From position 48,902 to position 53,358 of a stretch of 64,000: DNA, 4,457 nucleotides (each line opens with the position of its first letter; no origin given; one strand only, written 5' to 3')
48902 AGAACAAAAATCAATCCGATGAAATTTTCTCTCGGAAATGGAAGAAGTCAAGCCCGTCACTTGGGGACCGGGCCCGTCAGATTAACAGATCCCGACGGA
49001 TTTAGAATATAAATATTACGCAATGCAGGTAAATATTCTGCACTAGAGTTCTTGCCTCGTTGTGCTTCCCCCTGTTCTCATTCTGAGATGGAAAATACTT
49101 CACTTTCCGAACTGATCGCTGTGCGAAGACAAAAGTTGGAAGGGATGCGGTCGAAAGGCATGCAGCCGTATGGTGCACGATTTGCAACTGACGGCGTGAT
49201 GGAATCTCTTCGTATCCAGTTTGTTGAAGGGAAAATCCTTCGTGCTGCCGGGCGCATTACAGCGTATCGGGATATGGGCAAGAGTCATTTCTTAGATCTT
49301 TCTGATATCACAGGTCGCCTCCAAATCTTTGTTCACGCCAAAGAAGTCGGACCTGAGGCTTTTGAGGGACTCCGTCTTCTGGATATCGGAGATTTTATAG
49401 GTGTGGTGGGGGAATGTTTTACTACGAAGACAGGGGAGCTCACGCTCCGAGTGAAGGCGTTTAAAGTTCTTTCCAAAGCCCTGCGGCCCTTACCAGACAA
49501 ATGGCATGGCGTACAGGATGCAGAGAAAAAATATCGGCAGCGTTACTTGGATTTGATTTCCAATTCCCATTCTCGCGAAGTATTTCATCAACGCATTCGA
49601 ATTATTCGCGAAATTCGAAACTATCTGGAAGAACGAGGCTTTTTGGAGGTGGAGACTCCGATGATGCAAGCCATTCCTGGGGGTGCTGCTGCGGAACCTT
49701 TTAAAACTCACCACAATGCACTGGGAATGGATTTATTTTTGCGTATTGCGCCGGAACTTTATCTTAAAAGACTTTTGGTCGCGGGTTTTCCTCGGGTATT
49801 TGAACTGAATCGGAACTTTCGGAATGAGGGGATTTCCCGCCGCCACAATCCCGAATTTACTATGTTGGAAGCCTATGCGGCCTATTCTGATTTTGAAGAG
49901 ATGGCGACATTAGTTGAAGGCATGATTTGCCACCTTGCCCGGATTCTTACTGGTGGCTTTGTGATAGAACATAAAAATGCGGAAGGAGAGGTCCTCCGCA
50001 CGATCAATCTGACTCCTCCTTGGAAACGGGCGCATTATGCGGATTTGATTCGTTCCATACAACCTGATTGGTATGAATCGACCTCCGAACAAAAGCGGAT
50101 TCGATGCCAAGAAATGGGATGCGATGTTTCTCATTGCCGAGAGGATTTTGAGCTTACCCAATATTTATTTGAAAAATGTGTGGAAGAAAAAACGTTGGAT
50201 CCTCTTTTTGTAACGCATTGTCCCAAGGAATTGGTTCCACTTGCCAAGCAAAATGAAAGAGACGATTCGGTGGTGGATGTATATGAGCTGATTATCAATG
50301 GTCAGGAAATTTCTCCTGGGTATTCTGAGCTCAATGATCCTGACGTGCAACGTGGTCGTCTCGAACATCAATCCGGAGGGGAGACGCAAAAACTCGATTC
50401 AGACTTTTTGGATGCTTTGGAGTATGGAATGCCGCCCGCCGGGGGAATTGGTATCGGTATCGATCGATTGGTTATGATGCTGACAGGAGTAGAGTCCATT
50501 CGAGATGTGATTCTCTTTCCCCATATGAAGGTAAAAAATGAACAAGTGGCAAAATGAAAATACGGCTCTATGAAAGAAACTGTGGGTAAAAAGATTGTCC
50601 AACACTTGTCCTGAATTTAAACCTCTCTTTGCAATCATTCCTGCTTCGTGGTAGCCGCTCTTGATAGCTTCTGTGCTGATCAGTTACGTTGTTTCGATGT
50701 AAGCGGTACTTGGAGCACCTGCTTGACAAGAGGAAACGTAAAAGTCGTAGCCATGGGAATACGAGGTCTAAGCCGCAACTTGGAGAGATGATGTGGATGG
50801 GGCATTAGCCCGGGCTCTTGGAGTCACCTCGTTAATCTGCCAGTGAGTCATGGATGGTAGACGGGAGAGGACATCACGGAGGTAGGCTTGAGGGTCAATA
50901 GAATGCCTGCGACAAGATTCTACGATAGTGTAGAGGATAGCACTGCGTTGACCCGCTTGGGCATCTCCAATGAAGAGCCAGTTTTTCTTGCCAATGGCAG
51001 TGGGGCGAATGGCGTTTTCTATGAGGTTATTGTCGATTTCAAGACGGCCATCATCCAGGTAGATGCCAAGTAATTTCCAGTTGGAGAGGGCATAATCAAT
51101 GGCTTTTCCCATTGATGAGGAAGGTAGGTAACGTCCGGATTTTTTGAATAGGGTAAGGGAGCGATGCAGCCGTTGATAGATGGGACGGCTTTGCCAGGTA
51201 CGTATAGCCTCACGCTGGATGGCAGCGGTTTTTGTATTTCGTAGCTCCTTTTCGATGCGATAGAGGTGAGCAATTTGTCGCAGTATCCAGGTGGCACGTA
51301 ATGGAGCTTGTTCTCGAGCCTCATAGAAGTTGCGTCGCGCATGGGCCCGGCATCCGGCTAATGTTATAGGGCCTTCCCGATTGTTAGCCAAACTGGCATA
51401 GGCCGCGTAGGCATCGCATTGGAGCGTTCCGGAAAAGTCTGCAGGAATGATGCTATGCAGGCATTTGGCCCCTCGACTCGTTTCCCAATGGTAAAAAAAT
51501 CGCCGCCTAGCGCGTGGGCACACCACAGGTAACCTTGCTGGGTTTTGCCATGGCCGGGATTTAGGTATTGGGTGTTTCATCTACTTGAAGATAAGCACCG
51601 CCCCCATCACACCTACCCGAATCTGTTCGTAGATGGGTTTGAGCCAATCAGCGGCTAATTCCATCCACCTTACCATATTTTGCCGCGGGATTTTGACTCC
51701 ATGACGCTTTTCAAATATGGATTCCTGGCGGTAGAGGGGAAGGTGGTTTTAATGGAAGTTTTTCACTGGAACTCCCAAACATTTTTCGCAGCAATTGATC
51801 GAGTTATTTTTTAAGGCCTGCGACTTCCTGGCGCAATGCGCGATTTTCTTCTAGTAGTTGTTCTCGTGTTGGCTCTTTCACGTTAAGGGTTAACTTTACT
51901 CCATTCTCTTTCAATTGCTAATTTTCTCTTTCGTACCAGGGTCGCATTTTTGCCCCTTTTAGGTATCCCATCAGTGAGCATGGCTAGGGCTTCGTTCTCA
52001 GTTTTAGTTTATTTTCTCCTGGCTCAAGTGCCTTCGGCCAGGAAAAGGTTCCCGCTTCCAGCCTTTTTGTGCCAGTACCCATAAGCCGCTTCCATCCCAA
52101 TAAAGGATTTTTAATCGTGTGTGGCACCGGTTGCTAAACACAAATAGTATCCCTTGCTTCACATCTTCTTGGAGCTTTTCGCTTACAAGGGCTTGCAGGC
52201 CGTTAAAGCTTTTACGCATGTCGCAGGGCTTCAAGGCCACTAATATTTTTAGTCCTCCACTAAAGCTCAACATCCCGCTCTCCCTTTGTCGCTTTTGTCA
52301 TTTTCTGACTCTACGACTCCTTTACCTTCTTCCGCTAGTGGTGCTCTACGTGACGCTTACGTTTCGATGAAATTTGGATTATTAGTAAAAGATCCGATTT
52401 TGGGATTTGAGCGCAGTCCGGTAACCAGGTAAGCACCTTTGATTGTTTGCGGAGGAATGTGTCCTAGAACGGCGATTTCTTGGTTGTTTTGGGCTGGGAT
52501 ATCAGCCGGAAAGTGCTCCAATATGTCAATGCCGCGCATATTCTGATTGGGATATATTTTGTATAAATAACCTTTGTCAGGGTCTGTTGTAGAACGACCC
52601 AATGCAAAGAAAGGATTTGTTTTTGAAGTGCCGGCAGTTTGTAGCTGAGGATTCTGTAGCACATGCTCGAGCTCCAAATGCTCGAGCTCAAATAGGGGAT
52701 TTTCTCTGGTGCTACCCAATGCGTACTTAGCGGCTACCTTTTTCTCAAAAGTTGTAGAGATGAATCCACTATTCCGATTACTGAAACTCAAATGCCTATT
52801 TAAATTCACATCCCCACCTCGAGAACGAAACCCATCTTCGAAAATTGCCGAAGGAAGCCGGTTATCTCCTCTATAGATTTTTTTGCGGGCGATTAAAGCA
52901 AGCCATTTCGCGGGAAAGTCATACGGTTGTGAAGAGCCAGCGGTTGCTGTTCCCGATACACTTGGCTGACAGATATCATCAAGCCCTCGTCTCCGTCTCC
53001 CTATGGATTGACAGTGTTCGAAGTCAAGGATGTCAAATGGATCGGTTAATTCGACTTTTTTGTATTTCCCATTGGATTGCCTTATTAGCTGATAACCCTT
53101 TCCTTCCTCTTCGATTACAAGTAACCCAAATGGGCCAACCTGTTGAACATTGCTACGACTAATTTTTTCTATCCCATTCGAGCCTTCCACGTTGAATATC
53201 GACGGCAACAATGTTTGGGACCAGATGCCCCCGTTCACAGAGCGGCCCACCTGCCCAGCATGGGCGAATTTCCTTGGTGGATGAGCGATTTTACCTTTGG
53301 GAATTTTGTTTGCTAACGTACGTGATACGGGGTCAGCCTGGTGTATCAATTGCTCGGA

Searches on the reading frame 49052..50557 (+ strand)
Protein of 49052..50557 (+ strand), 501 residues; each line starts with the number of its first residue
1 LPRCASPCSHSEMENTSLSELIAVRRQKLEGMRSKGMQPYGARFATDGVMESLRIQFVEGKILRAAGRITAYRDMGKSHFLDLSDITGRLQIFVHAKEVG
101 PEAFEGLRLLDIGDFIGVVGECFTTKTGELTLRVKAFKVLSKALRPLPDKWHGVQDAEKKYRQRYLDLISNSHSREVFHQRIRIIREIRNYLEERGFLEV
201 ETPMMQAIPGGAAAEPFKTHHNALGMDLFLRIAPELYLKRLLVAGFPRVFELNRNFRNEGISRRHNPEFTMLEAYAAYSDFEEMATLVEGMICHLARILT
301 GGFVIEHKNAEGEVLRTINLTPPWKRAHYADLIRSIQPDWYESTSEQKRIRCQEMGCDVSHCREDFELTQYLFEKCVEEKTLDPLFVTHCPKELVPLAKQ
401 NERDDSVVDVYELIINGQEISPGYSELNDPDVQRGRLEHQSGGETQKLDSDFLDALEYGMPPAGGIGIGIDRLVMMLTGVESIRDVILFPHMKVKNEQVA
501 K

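Call 6: search_protein_families(library=pfam, proteins=[window:49052-50557:+], max_evalue=0.01)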
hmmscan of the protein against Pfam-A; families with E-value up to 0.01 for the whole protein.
window:49052-50557:+ (501 aa): 3 families
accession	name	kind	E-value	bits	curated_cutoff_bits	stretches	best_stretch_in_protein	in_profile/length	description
PF00152.25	tRNA-synt_2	-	5.1e-90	302.1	25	1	157-493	2-308/308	tRNA synthetases class II (D, K and N)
PF01336.31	tRNA_anti-codon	-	5e-11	42.8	27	1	66-140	4-75/75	OB-fold nucleic acid binding domain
PF01409.25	tRNA-synt_2d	-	0.00014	21.9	19.8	0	463-486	212-235/246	tRNA synthetases class II core domain (F)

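Call 9: list_cluster_members(proteins=[P0001, window:49052-50557:+, window:60040-62820:+])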
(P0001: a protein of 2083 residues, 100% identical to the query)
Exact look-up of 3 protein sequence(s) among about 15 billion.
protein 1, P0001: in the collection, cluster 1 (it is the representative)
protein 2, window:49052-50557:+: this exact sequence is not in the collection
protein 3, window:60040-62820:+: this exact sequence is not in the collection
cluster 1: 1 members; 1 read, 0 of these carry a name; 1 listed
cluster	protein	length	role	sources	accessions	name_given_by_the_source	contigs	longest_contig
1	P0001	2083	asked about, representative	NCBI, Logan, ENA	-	-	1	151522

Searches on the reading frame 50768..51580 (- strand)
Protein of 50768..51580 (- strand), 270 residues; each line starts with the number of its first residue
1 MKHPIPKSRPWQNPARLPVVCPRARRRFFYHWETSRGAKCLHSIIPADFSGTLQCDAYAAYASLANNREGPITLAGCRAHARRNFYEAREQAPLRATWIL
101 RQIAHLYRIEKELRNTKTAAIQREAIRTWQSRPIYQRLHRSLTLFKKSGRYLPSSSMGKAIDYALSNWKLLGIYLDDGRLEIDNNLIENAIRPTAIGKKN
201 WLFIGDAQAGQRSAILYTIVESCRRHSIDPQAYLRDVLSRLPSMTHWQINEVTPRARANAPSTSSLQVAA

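Call 6: search_protein_families(library=pfam, proteins=[window:50768-51580:-], max_evalue=0.01)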
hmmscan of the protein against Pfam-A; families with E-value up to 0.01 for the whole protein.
window:50768-51580:- (270 aa): 2 families
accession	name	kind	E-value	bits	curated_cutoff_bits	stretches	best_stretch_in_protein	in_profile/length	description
PF03050.20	DDE_Tnp_IS66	-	3.7e-49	168.1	23.1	1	25-211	103-283/284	Transposase IS66 family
PF13817.11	DDE_Tnp_IS66_C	-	1.4e-09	38.4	30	1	218-251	1-35/39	IS66 C-terminal element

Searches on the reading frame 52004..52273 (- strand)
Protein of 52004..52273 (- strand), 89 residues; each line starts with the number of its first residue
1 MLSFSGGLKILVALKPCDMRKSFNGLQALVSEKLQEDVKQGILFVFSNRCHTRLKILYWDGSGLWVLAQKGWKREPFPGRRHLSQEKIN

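Call 6: search_protein_families(library=pfam, proteins=[window:52004-52273:-], max_evalue=0.01)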
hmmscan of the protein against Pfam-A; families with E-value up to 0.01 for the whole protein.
window:52004-52273:- (89 aa): 1 family
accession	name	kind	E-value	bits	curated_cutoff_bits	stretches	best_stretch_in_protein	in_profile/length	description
PF05717.18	TnpB_IS66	-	1.5e-19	70.1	26.6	1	9-70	2-63/101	IS66 Orf2 like protein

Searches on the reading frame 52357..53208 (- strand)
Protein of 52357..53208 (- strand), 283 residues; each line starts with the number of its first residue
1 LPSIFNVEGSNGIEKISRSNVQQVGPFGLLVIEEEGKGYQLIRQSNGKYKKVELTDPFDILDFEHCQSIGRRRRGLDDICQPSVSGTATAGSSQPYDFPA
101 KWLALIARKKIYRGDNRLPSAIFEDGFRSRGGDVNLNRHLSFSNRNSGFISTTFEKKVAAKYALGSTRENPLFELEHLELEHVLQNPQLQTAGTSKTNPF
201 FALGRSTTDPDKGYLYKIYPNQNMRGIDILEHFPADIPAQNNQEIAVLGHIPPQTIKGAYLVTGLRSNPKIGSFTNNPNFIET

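Call 4: search_protein_families(library=pfam, proteins=[window:52357-53106:-], max_evalue=1)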
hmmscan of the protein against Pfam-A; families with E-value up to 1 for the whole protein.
window:52357-53106:- (249 aa): 4 families
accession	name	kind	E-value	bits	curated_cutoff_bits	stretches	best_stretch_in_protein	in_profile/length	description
PF22596.2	Scabin-like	-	3.4e-14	53.3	27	2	154-246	42-130/130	Scabin-like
PF02917.20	Pertussis_S1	-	0.00012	22.5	21.3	1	76-136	5-66/239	Pertussis toxin, subunit 1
PF01375.23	Enterotoxin_a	-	0.0037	17.3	21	1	177-228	96-145/258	Heat-labile enterotoxin alpha chain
PF24494.1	DUF7587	-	0.0058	17.2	27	1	101-222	49-137/146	Domain of unknown function (DUF7587)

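Call 5: search_solved_structures(query=window:52357-53106:-, max_evalue=1, show_alignments=3)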
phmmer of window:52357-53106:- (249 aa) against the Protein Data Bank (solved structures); distinct sequences matched with E-value up to 1: 22.
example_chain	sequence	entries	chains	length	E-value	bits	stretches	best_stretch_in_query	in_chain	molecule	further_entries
4z9c_A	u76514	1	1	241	2.7e-06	30.1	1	73-120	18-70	Pertussis toxin-like subunit ArtA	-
4z9d_A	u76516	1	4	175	5.4e-06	29.1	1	77-120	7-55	Pertussis toxin-like subunit ArtA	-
8s2m_B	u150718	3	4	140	0.00038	23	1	77-127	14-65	Complete genome segment 11/17 | Toxin TreX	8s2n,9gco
7ski_A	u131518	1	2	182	0.0077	18.8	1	76-128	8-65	Pertussis toxin subunit 1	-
7skk_A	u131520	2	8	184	0.0078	18.7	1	76-128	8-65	Pertussis toxin subunit 1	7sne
7sky_B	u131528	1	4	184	0.0092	18.5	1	76-128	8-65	Pertussis toxin subunit 1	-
7u6z_B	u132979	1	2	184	0.0094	18.5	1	76-128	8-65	Pertussis toxin subunit 1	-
9e3h_A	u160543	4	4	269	0.013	18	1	76-128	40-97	Pertussis toxin subunit 1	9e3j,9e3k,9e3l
1pto_A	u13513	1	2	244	0.013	18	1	76-128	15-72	PERTUSSIS TOXIN (SUBUNIT S1)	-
1prt_A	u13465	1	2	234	0.016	17.7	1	77-128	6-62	PERTUSSIS TOXIN (SUBUNIT S1)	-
1bcp_A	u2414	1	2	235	0.016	17.7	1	77-128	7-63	PERTUSSIS TOXIN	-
6ro0_A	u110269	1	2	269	0.032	16.7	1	76-128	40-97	Pertussis toxin subunit 1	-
9mr7_A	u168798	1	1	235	0.067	15.7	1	77-128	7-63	Pertussis toxin subunit 1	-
5zj4_A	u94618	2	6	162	0.096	15.2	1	76-123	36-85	ADP-ribosyltransferase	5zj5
4tlv_A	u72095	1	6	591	0.099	15.1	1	77-132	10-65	ADP-ribosylating toxin CARDS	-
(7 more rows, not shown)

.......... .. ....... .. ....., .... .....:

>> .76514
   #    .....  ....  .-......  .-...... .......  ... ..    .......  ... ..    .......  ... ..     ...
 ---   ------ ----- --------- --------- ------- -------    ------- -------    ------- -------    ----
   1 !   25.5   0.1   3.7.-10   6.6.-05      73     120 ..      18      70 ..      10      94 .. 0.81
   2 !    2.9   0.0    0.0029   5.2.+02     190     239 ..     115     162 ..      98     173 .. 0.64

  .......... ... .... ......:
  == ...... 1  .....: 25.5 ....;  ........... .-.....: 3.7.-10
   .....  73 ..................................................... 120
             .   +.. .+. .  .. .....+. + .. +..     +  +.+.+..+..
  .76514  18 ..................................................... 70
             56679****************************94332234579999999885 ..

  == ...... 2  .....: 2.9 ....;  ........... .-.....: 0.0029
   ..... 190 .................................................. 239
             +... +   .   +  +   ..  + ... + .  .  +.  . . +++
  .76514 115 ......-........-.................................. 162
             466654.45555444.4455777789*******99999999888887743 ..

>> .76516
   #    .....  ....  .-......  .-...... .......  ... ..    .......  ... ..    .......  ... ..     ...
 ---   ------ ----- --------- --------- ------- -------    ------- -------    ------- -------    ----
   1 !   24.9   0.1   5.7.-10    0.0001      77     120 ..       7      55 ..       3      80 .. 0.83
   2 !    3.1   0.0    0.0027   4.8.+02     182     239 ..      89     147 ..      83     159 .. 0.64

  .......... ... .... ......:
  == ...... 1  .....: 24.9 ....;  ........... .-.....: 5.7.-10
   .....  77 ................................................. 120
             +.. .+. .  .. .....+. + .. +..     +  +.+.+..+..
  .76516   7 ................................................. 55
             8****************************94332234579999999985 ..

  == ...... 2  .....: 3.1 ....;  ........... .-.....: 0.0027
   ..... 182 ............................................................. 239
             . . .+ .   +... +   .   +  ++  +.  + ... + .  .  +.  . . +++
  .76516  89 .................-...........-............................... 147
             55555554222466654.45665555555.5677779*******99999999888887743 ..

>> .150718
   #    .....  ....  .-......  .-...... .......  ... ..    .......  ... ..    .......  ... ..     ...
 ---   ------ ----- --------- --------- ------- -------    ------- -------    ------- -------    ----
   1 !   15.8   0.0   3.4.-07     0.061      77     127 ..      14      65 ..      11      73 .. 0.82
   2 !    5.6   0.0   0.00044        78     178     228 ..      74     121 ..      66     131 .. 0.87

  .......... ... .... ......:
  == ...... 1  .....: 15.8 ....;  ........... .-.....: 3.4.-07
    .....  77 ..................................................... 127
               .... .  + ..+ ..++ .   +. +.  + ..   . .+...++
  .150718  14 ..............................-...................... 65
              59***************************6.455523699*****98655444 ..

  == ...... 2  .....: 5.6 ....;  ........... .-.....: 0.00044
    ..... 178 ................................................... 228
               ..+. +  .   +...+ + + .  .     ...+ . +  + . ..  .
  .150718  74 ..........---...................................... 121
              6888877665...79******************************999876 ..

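Call 15: find_homologous_proteins(query=window:52357-52980:-, max_evalue=0.01)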
Query window:52357-52980:-: 101 candidates shared short words with the query, none scored E <= 0.01.

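Call 25: search_protein_families(library=ncbifam, proteins=[window:52357-53208:-], max_evalue=1)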
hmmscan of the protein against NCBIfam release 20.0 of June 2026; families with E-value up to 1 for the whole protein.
window:52357-53208:- (283 aa): 1 family
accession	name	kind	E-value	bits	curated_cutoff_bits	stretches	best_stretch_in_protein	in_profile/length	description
NF041482.1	ADPrt_Strmyces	equivalog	8.4e-05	22.3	250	1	109-158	81-132/208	ADP-ribosyltransferase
